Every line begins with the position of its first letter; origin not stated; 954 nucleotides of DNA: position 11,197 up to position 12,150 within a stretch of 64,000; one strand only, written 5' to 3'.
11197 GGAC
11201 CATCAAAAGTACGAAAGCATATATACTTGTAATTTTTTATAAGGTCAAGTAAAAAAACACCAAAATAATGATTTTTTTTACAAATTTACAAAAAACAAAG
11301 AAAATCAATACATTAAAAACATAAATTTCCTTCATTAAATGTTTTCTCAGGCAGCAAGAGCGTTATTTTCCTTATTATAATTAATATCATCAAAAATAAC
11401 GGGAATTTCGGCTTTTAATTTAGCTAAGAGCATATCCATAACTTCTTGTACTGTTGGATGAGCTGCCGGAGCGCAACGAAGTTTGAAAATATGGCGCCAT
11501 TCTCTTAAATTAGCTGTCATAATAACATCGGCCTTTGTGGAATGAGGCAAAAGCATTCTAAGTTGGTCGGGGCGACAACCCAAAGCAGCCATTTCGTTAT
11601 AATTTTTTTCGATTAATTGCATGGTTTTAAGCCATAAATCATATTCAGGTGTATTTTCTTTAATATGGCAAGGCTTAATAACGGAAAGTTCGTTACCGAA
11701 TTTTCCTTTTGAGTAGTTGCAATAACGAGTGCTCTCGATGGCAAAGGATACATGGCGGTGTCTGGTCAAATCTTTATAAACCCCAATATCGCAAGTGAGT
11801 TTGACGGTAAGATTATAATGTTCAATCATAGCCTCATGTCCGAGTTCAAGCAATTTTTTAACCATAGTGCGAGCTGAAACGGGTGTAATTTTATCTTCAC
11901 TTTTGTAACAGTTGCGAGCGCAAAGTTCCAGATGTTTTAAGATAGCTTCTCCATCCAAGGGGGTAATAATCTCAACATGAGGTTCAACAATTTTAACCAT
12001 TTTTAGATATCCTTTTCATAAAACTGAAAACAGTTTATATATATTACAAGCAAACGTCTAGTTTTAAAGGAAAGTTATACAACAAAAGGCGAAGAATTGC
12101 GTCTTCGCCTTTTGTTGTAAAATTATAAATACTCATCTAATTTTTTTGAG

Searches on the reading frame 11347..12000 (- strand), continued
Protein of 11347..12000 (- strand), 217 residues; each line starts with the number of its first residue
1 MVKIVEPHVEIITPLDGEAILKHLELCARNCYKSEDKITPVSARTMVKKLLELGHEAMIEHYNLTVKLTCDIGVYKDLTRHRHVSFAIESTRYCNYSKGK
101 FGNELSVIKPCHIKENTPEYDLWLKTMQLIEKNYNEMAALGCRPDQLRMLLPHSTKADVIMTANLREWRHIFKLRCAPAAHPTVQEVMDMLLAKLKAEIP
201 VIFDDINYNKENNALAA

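Call 90: find_encoding_contigs(protein=P0042, flank=10000, max_places=4)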
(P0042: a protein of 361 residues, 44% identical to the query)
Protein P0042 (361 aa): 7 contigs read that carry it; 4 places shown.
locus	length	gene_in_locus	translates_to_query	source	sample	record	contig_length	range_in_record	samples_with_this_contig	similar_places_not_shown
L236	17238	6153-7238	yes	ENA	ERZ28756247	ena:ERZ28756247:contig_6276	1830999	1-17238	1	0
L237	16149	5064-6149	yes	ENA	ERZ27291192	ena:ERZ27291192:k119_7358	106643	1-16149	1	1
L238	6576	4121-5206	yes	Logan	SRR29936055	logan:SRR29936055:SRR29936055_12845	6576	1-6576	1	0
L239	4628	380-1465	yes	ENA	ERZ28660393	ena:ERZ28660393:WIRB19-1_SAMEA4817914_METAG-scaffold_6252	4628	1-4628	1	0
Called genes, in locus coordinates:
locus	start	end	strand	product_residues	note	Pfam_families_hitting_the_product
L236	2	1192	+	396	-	PF00009:GTP_EFTU, PF03144:GTP_EFTU_D2, PF03143:GTP_EFTU_D3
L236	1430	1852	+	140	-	-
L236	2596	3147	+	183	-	PF12728:HTH_17 (faint)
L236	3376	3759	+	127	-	-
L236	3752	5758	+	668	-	PF00145:DNA_methylase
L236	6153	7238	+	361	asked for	PF23343:REP_ORF2-G2P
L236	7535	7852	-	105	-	PF12599:DUF3768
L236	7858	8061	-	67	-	-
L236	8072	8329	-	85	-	-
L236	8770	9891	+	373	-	PF09565:RE_NgoFVII, PF20731:RE_NgoFVII_C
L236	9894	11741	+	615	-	PF10593:Z1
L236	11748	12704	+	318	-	PF09565:RE_NgoFVII, PF20731:RE_NgoFVII_C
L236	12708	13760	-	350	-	PF00145:DNA_methylase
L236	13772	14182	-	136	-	PF13560:HTH_31, PF01381:HTH_3, PF12844:HTH_19, PF13443:HTH_26 (weak)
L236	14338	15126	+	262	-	-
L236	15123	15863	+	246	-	PF18735:HEPN_RiboL-PSP (weak)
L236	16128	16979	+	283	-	PF00491:Arginase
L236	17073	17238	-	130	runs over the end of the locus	-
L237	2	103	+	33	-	?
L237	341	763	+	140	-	-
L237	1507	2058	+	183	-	PF12728:HTH_17 (faint)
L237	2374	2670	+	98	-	-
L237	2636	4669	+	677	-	PF00145:DNA_methylase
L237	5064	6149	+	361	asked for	PF23343:REP_ORF2-G2P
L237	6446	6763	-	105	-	PF12599:DUF3768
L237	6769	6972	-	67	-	-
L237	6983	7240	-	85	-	-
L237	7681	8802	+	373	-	PF09565:RE_NgoFVII, PF20731:RE_NgoFVII_C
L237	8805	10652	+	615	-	PF10593:Z1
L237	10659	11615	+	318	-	PF09565:RE_NgoFVII, PF20731:RE_NgoFVII_C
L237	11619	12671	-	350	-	PF00145:DNA_methylase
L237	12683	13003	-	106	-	PF13560:HTH_31, PF12844:HTH_19, PF13443:HTH_26 (weak), PF01381:HTH_3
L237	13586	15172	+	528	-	PF00239:Resolvase, PF07508:Recombinase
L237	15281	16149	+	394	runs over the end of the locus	PF03235:GmrSD_N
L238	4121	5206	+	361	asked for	PF23343:REP_ORF2-G2P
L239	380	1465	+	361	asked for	PF23343:REP_ORF2-G2P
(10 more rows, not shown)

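Call 91: find_encoding_contigs(protein=P0022, flank=10000, max_places=4)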
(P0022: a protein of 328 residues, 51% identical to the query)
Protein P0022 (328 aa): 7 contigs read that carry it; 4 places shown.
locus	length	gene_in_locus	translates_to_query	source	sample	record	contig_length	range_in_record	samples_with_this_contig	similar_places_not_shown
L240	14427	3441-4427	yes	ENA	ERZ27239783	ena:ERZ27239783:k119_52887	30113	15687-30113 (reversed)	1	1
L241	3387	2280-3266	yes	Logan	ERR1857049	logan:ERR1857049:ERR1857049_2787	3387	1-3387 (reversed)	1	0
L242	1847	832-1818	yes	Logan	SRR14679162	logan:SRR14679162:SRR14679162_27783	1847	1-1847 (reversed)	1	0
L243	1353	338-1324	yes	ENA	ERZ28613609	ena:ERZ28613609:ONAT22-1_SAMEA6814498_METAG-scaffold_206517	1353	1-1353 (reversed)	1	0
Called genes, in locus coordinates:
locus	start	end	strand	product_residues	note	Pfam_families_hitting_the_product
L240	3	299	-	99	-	?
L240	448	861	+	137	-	-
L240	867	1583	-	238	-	-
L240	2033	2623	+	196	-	-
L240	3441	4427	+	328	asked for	PF23343:REP_ORF2-G2P (faint)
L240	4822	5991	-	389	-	-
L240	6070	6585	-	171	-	PF09851:SHOCT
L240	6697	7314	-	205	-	PF09851:SHOCT, PF05656:DUF805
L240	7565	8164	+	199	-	PF00239:Resolvase, PF02796:HTH_7 (faint)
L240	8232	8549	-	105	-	PF12599:DUF3768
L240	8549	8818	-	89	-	-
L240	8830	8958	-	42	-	-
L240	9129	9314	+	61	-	-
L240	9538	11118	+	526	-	PF00239:Resolvase, PF07508:Recombinase, PF13408:Zn_ribbon_recom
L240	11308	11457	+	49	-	-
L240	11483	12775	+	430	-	PF00275:EPSP_synthase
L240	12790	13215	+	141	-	PF01883:FeS_assembly_P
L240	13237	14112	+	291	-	PF07722:Peptidase_C26, PF00117:GATase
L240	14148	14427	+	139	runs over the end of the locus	PF02657:SufE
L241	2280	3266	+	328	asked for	PF23343:REP_ORF2-G2P (faint)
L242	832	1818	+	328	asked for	PF23343:REP_ORF2-G2P (faint)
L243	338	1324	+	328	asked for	PF23343:REP_ORF2-G2P (faint)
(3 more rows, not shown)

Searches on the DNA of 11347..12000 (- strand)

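Call 53: search_rna_families(sources=[L002, L209], threshold=evalue, max_evalue=0.1)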
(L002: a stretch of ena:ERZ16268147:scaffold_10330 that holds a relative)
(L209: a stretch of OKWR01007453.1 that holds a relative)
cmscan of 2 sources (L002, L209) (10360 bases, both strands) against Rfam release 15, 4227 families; matches with E-value up to 0.1: 3.
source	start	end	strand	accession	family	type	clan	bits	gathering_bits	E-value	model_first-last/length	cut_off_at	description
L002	1198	1270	+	RF00005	tRNA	Gene; tRNA;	CL00001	57.1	29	1.8e-10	1-71/71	no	tRNA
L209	3488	3560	-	RF00005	tRNA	Gene; tRNA;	CL00001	56.5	29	2.6e-10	1-71/71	no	tRNA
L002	5140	5235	+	RF01808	MicX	Gene; sRNA;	-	25.6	75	0.025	1-194/194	no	MicX Vibrio cholerae sRNA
